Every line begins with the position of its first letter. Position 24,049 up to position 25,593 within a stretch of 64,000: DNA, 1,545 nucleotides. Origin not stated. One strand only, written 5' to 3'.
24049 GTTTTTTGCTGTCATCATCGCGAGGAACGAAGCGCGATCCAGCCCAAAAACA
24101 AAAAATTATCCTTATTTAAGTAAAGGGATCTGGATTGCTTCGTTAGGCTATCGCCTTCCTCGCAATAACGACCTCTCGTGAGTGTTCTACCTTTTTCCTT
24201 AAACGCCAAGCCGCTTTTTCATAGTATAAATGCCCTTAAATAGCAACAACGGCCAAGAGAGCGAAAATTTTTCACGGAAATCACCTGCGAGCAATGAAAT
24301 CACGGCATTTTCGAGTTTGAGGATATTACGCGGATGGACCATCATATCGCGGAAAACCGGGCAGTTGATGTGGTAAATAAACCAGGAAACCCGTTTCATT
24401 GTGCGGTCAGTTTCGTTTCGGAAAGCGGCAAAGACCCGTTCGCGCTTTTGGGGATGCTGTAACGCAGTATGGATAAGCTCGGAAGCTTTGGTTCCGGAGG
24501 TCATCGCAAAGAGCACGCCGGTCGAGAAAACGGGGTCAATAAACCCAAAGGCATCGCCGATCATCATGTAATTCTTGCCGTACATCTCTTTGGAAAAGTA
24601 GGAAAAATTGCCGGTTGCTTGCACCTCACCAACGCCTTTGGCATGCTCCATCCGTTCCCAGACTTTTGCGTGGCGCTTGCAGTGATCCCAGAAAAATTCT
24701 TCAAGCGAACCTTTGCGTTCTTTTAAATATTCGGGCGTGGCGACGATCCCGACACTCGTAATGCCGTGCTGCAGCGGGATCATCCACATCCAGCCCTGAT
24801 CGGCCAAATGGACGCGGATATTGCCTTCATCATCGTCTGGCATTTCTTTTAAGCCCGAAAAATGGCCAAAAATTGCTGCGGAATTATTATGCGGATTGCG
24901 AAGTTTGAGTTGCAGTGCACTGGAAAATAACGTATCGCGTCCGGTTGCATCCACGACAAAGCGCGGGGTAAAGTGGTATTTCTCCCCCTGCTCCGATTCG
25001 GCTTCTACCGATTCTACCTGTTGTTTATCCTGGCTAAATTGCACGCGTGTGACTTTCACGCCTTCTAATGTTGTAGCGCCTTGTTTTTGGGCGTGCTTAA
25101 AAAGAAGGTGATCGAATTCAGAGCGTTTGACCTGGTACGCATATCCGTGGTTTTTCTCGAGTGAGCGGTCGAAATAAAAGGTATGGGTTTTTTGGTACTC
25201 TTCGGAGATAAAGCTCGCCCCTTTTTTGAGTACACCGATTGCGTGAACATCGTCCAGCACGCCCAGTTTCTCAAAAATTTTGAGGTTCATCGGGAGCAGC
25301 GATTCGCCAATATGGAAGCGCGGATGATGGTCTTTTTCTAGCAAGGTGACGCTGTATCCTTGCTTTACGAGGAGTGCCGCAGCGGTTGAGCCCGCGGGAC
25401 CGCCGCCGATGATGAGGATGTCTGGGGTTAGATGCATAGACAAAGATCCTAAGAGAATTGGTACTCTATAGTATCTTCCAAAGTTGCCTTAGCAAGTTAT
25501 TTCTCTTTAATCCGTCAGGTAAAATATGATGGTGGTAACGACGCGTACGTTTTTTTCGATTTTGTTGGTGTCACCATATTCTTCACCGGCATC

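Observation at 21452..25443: Compact carrier-protein pathway: adenylating enzyme-dehydratase fusion, membrane protein, ACP and flavin halogenase-like enzyme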

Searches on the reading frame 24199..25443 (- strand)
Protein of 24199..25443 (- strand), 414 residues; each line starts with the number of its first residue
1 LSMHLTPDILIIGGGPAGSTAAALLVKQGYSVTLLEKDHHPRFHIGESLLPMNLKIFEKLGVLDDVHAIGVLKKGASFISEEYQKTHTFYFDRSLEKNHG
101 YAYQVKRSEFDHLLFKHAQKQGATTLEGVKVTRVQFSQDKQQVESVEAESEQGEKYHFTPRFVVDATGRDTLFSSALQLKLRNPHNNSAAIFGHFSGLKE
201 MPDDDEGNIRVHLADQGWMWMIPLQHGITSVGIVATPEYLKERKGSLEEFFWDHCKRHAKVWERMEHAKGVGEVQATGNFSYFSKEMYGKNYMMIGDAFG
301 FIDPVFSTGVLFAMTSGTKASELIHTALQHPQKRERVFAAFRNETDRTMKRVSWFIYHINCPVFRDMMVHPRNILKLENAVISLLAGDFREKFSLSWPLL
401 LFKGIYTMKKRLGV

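Call 4: search_protein_families(library=pfam, proteins=[window:24199-25443:-], max_evalue=0.01)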
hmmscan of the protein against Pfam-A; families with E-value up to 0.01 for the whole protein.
window:24199-25443:- (414 aa): 13 families
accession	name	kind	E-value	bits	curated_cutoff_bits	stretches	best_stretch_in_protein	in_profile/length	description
PF04820.20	Trp_halogenase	-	2.2e-38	132.7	21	2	92-357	141-383/458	Tryptophan halogenase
PF01494.25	FAD_binding_3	-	2.4e-25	89.9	22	1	8-314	3-308/349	FAD binding domain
PF01266.30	DAO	-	1.5e-11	44.9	27.9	1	8-41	1-34/353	FAD dependent oxidoreductase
PF12831.13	FAD_oxidored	-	1.1e-09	38.5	27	1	8-169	1-146/416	FAD dependent oxidoreductase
PF13450.12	NAD_binding_8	-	5.6e-09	36.6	21.9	1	11-44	1-34/68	NAD(P)-binding Rossmann-like domain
PF07992.20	Pyr_redox_2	-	5.6e-06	26.4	26.1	1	8-158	2-100/291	Pyridine nucleotide-disulphide oxidoreductase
PF00890.30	FAD_binding_2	-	5.8e-06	26.2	20.4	1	8-41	1-34/414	FAD binding domain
PF05834.18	Lycopene_cycl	-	2.4e-05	24.1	23.4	1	8-169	1-141/380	Lycopene cyclase protein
PF00070.33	Pyr_redox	-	2.9e-05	24.9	22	0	9-61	2-54/82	Pyridine nucleotide-disulphide oxidoreductase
PF01134.28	GIDA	-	0.00016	21.4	22.1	1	8-138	1-120/391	Glucose inhibited division protein A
PF03486.20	HI0933_like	-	0.00018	21.5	50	1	8-40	2-34/244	HI0933-like protein Rossmann domain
PF01946.23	Thi4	-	0.00062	19.5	26.2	0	6-38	17-50/235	Thi4 family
PF13738.12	Pyr_redox_3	-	0.0079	15.9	30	0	10-40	1-32/305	Pyridine nucleotide-disulphide oxidoreductase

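Call 5: search_protein_families(library=ncbifam, proteins=[window:24199-25443:-], max_evalue=0.01)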
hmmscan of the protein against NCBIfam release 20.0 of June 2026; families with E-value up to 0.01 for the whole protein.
window:24199-25443:- (414 aa): 100 families (the best 25 are shown)
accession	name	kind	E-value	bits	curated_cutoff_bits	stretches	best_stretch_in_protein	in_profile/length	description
NF033113.0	halo_ClmS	equivalog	3.9e-58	197.3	900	1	8-349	4-346/570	chloramphenicol-biosynthetic FADH2-dependent halogenase CmlS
NF049967.1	QhpG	equivalog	3.3e-49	167.9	240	1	9-341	1-302/423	flavin-dependent monooxygenase QhpG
TIGR02032.1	GG-red-SF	subfamily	1.3e-43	149.8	158.8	1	8-324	2-297/297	geranylgeranyl reductase family protein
NF038171.1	maturase_LodB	equivalog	2.3e-37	128.9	400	1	8-347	1-332/361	lysine-epsilon-oxidase maturase LodB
TIGR02023.1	BchP-ChlP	subfamily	5e-19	68.6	343.3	1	8-354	2-326/388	geranylgeranyl diphosphate reductase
NF038174.1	maturase_GoxB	equivalog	5.5e-19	68.4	400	1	8-335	2-321/358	glycine oxidase maturase GoxB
NF041080.1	DGGGPL_reductase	equivalog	6.8e-18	64.8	580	1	8-331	3-318/447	digeranylgeranylglycerophospholipid reductase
NF005313.0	PRK06847.1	subfamily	9.2e-16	57.8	372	1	7-152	5-146/375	hypothetical protein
NF004833.1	PRK06185.1-1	subfamily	1e-15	57.4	488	1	9-341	5-332/403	FAD-dependent oxidoreductase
NF004834.1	PRK06185.1-3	subfamily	1.5e-15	57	500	1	6-340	7-335/420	FAD-dependent oxidoreductase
NF041160.1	DGGPL_Thplmales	equivalog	1.5e-15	57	780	1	6-335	3-321/396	digeranylgeranylglycerophospholipid reductase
NF045655.1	MkRedMenJ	equivalog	4.1e-15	55.6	700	1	4-326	2-317/406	menaquinone reductase MenJ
NF004832.0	PRK06184.1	subfamily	8.3e-13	47.9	476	1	5-181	5-181/506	hypothetical protein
NF006092.0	PRK08244.1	equivalog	8.5e-13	47.8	644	1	8-249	4-235/494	monooxygenase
NF004829.0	PRK06183.1-3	subfamily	3e-12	46.1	390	1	6-182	8-186/520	bifunctional 3-(3-hydroxy-phenyl)propionate/3-hydroxycinnamic acid hydroxylase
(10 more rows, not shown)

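Call 6: find_encoding_contigs(protein=window:24199-25443:-, flank=10000, max_places=6)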
Protein window:24199-25443:- (414 aa): no gene with exactly this product is on record in the collection.

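Call 7: find_homologous_proteins(query=window:24199-25443:-, max_evalue=1e-10)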
Query window:24199-25443:- (414 aa): 8000 proteins with E <= 1e-10 among 8000 candidates; the best 120 are listed.
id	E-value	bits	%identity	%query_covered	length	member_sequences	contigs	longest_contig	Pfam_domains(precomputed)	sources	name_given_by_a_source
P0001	1.1e-281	952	100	100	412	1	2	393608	PF01266.31,PF13450.13,PF00890.31,PF07992.21,PF04820.21,PF05834.19,PF01494.26,PF12831.14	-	-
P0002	1.2e-164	566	59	97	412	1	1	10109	PF01266.31,PF13450.13,PF00890.31,PF07992.21,PF00070.34,PF04820.21,PF05834.19,PF01494.26,PF12831.14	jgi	jgi:flavin-dependent dehydrogenase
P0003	2.1e-127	444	51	97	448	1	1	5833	PF01266.31,PF13450.13,PF00890.31,PF04820.21,PF05834.19,PF01494.26,PF12831.14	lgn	-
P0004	8.6e-126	438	49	96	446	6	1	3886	PF01266.31,PF13450.13,PF00890.31,PF04820.21,PF01494.26,PF12831.14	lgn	-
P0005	1.4e-124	434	51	96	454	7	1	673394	PF01266.31,PF13450.13,PF00890.31,PF07992.21,PF03486.21,PF04820.21,PF05834.19,PF01494.26,PF12831.14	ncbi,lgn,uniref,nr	ncbi:flavin-dependent dehydrogenase [Thiohalophilus thiocyanatoxydans]|uniref:Flavin-dependent dehyd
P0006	4.5e-123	429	49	96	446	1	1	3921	PF01266.31,PF13450.13,PF00890.31,PF07992.21,PF03486.21,PF04820.21,PF01494.26,PF12831.14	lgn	-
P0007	2.6e-122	427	50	96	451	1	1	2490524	PF01266.31,PF13450.13,PF00890.31,PF07992.21,PF03486.21,PF04820.21,PF05834.19,PF01494.26,PF12831.14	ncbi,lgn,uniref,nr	ncbi:NAD(P)/FAD-dependent oxidoreductase [Thiohalophilus sp.]|uniref:NAD(P)/FAD-dependent oxidoreduc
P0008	1.5e-121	424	51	96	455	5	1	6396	PF01266.31,PF13450.13,PF00890.31,PF07992.21,PF04820.21,PF01494.26,PF12831.14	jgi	-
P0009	1.8e-121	424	51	96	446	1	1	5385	PF01266.31,PF13450.13,PF07992.21,PF03486.21,PF04820.21,PF05834.19,PF01494.26,PF12831.14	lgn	-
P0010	2.0e-121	424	49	96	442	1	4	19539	PF01266.31,PF13450.13,PF00890.31,PF07992.21,PF04820.21,PF05834.19,PF01494.26,PF12831.14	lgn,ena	-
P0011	2.9e-121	423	49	97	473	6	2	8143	PF01266.31,PF13450.13,PF07992.21,PF04820.21,PF01494.26,PF12831.14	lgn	-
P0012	5.7e-121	422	49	98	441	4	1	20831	PF01266.31,PF13450.13,PF00890.31,PF04820.21,PF01494.26,PF12831.14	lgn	-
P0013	7.1e-121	422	50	96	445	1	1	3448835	PF01266.31,PF13450.13,PF00890.31,PF07992.21,PF04820.21,PF01494.26,PF12831.14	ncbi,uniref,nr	ncbi:NAD(P)/FAD-dependent oxidoreductase [Acidihalobacter ferrooxydans]|uniref:Hydroxylase n=1 Tax=A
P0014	1.1e-120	421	49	96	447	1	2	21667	PF01266.31,PF13450.13,PF04820.21,PF05834.19,PF01494.26,PF12831.14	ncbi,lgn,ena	-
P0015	1.3e-120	421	48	96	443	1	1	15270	PF01266.31,PF13450.13,PF07992.21,PF04820.21,PF01494.26,PF12831.14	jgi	jgi:flavin-dependent dehydrogenase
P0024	6.2e-120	419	48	98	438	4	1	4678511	PF01266.31,PF13450.13,PF00890.31,PF04820.21,PF05834.19,PF01494.26,PF12831.14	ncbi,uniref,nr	ncbi:NAD(P)/FAD-dependent oxidoreductase [Nitrogeniibacter aestuarii]|uniref:NAD(P)/FAD-dependent ox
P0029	1.6e-119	418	48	97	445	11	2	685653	PF01266.31,PF13450.13,PF00890.31,PF04820.21,PF01494.26,PF12831.14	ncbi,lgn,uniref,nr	ncbi:NAD(P)/FAD-dependent oxidoreductase [Neoroseomonas oryzicola]|uniref:NAD(P)/FAD-dependent oxido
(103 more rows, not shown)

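Call 8: find_encoding_contigs(protein=P0001, flank=10000, max_places=4)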
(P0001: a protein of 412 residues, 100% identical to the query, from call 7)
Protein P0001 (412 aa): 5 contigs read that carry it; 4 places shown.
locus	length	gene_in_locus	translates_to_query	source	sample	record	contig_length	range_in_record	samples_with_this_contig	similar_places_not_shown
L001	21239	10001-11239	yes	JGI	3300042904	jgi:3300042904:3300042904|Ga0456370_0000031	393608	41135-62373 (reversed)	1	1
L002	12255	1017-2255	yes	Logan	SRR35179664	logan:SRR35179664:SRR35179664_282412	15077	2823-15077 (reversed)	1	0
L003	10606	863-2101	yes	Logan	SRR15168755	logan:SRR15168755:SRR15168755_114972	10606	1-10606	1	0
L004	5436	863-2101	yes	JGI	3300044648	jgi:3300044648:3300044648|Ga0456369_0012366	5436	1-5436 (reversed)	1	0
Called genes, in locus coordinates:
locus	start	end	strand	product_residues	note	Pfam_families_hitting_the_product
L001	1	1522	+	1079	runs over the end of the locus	PF25596:CPSase_L_D1, PF02786:CPSase_L_D2, PF02787:CPSase_L_D3, PF25596:CPSase_L_D1, PF02222:ATP-grasp (weak), PF02655:ATP-grasp_3 (weak), PF02786:CPSase_L_D2, PF02142:MGS, +2 more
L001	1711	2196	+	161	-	PF03449:GreA_GreB_N, PF01272:GreA_GreB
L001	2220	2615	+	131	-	-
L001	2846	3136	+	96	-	PF01541:GIY-YIG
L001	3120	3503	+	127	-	-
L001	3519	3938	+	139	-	PF00583:Acetyltransf_1, PF13673:Acetyltransf_10, PF13508:Acetyltransf_7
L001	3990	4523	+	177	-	PF01327:Pep_deformylase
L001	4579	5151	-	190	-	-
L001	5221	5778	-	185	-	-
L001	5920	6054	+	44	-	-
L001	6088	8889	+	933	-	PF05170:AsmA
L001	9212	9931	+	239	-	PF04402:SIMPL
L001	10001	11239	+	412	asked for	PF00890:FAD_binding_2 (faint), PF01266:DAO (weak), PF01494:FAD_binding_3, PF04820:Trp_halogenase, PF07992:Pyr_redox_2 (weak), PF12831:FAD_oxidored, PF13450:NAD_binding_8, PF04820:Trp_halogenase, +1 more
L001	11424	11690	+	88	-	PF00550:PP-binding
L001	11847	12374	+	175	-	-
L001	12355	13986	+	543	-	PF00501:AMP-binding, PF22818:ApeI-like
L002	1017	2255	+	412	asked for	PF00890:FAD_binding_2 (faint), PF01266:DAO (weak), PF01494:FAD_binding_3, PF04820:Trp_halogenase, PF07992:Pyr_redox_2 (weak), PF12831:FAD_oxidored, PF13450:NAD_binding_8, PF04820:Trp_halogenase, +1 more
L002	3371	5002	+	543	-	PF00501:AMP-binding, PF22818:ApeI-like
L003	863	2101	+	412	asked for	PF00890:FAD_binding_2 (faint), PF01266:DAO (weak), PF01494:FAD_binding_3, PF04820:Trp_halogenase, PF07992:Pyr_redox_2 (weak), PF12831:FAD_oxidored, PF13450:NAD_binding_8, PF04820:Trp_halogenase, +1 more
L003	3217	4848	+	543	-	PF00501:AMP-binding, PF22818:ApeI-like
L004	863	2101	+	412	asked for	PF00890:FAD_binding_2 (faint), PF01266:DAO (weak), PF01494:FAD_binding_3, PF04820:Trp_halogenase, PF07992:Pyr_redox_2 (weak), PF12831:FAD_oxidored, PF13450:NAD_binding_8, PF04820:Trp_halogenase, +1 more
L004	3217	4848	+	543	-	PF00501:AMP-binding, PF22818:ApeI-like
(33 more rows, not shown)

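Call 9: find_encoding_contigs(protein=P0002, flank=10000, max_places=4)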
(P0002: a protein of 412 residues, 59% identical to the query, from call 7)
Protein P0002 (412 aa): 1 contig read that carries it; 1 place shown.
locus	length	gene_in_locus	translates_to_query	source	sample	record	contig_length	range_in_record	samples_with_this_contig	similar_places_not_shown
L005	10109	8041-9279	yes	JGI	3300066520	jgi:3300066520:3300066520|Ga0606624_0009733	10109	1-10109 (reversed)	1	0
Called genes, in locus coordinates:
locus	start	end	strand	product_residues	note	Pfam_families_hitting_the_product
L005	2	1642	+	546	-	?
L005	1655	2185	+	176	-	PF03938:OmpH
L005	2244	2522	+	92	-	PF03937:Sdh5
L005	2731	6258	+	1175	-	PF17757:UvrB_inter, PF21132:MFD_D3 (weak), PF02559:CarD_TRCF_RID, PF00270:DEAD, PF04851:ResIII, PF00271:Helicase_C, PF03461:TRCF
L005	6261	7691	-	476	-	PF01966:HD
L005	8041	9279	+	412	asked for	PF00070:Pyr_redox (faint), PF00890:FAD_binding_2 (faint), PF01266:DAO (weak), PF01494:FAD_binding_3, PF04820:Trp_halogenase, PF12831:FAD_oxidored, PF13450:NAD_binding_8, PF04820:Trp_halogenase, +2 more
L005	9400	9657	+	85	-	PF00550:PP-binding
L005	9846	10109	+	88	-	?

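Call 10: find_encoding_contigs(protein=P0005, flank=10000, max_places=1)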
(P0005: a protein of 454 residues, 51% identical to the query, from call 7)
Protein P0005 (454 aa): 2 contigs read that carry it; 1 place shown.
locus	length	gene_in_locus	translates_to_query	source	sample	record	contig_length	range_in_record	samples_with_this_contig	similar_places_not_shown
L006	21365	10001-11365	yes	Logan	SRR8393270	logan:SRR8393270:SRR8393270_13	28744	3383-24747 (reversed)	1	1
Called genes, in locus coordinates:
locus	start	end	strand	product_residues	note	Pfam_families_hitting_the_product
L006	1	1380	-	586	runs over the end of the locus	PF06472:ABC_membrane_2 (weak), PF00664:ABC_membrane, PF00005:ABC_tran, PF02463:SMC_N (weak)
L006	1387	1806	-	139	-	PF02472:ExbD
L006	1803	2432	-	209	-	PF01618:MotA_ExbB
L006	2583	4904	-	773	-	PF13567:DUF4131, PF03772:Competence, PF00753:Lactamase_B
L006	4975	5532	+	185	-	PF09835:DUF2062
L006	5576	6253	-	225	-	PF00005:ABC_tran, PF02463:SMC_N (faint), PF13304:AAA_21 (faint)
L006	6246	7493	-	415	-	PF12704:MacB_PCD, PF02687:FtsX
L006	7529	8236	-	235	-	PF17746:SfsA_N, PF03749:SfsA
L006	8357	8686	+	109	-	-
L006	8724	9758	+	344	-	PF04371:PAD_porph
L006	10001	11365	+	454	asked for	PF00890:FAD_binding_2 (faint), PF01266:DAO (weak), PF01494:FAD_binding_3, PF04820:Trp_halogenase, PF07992:Pyr_redox_2 (weak), PF12831:FAD_oxidored (weak), PF13450:NAD_binding_8, PF04820:Trp_halogenase, +2 more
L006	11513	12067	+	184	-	-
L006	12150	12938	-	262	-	PF13723:Ketoacyl-synt_2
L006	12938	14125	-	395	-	PF00109:ketoacyl-synt, PF00108:Thiolase_N (faint), PF02801:Ketoacyl-synt_C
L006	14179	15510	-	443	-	PF00501:AMP-binding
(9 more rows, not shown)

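Call 11: find_encoding_contigs(protein=P0029, flank=10000, max_places=1)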
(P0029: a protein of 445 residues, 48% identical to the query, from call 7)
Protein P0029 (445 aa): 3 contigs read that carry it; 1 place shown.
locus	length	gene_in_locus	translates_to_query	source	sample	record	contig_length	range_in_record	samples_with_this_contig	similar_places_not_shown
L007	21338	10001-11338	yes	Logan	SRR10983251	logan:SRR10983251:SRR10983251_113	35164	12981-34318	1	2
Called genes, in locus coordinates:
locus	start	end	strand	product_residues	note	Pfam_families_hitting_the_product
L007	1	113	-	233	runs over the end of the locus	PF00072:Response_reg, PF00486:Trans_reg_C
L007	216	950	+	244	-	PF01243:PNPOx_N, PF13883:CREG_beta-barrel, PF10615:DUF2470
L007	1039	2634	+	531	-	PF01293:PEPCK_ATP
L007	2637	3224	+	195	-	PF19574:LolA_3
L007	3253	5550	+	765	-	PF03176:MMPL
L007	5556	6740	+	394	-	PF00109:ketoacyl-synt, PF00108:Thiolase_N (faint), PF02801:Ketoacyl-synt_C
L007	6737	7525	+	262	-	PF13723:Ketoacyl-synt_2, PF00109:ketoacyl-synt (faint)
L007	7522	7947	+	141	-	PF22817:ApeP-like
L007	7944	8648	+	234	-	PF00106:adh_short, PF01370:Epimerase (weak), PF08659:KR, PF13561:adh_short_C2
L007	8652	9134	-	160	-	-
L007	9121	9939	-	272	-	PF00535:Glycos_transf_2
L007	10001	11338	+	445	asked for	PF01494:FAD_binding_3, PF00890:FAD_binding_2 (weak), PF01266:DAO (weak), PF04820:Trp_halogenase, PF12831:FAD_oxidored (weak), PF13450:NAD_binding_8, PF04820:Trp_halogenase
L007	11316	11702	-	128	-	-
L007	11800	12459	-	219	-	PF02698:DUF218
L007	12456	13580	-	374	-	PF12146:Hydrolase_4, PF00561:Abhydrolase_1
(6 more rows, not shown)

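Call 12: find_encoding_contigs(protein=P0024, flank=10000, max_places=1)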
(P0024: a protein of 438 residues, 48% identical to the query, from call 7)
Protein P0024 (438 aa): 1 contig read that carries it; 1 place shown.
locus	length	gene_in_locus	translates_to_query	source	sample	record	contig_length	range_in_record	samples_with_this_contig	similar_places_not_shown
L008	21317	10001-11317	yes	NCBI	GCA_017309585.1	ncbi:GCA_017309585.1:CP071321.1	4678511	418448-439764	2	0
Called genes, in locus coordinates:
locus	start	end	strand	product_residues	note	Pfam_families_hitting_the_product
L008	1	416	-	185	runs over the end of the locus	PF00156:Pribosyltran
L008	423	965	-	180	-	PF00156:Pribosyltran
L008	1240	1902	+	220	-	PF00925:GTP_cyclohydro2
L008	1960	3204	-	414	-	PF03060:NMO, PF01180:DHO_dh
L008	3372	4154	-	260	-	PF03372:Exo_endo_phos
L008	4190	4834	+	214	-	PF00156:Pribosyltran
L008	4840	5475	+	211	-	-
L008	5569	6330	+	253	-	PF02146:SIR2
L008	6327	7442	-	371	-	-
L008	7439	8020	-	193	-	PF04542:Sigma70_r2, PF08281:Sigma70_r4_2, PF04545:Sigma70_r4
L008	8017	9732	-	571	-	PF12450:vWF_A, PF00092:VWA, PF13519:VWA_2, PF13768:VWA_3, PF12034:YfbK_C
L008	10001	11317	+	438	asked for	PF00890:FAD_binding_2 (faint), PF01266:DAO (weak), PF01494:FAD_binding_3, PF04820:Trp_halogenase, PF12831:FAD_oxidored, PF13450:NAD_binding_8, PF01266:DAO (weak), PF04820:Trp_halogenase, +1 more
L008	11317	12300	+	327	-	PF21168:FkbO_Hyg5-like_N, PF01042:Ribonuc_L-PSP (weak)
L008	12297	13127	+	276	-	PF06629:MipA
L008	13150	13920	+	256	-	PF01553:Acyltransferase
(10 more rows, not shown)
